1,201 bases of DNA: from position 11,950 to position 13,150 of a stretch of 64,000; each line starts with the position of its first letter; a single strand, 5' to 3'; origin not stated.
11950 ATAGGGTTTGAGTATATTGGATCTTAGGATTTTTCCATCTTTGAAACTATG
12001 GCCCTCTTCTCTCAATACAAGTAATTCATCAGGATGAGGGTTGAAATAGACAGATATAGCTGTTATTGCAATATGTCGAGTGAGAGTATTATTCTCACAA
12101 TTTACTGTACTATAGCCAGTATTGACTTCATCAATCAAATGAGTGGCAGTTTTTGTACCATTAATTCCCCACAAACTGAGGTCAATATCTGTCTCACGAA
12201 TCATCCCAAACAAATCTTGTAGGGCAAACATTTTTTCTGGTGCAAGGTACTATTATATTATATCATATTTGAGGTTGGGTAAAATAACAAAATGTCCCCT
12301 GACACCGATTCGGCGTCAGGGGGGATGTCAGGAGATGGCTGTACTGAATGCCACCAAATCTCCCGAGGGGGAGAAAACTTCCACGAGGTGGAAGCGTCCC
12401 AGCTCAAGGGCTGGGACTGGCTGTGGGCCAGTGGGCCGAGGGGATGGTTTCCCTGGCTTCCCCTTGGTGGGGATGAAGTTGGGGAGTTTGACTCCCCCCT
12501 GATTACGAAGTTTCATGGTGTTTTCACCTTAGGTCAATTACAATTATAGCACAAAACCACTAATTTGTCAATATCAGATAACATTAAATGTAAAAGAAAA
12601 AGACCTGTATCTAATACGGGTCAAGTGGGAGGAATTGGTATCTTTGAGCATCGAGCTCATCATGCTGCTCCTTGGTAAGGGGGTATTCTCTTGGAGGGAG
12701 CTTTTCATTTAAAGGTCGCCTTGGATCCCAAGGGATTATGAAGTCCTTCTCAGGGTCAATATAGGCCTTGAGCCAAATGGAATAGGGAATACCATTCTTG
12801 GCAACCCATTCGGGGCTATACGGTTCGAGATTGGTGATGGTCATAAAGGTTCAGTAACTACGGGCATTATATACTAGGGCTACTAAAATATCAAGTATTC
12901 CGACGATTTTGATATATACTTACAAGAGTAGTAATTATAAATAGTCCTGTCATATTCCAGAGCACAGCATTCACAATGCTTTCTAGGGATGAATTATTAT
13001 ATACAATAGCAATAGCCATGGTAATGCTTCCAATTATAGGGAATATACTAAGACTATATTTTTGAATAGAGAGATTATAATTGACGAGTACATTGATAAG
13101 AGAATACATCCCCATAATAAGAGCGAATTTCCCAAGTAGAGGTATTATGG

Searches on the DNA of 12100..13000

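Call 95: search_rna_families(source=window, start=12100, end=13000, threshold=evalue, max_evalue=1, show_alignments=1)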
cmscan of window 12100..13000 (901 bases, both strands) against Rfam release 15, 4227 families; matches with E-value up to 1: 0.
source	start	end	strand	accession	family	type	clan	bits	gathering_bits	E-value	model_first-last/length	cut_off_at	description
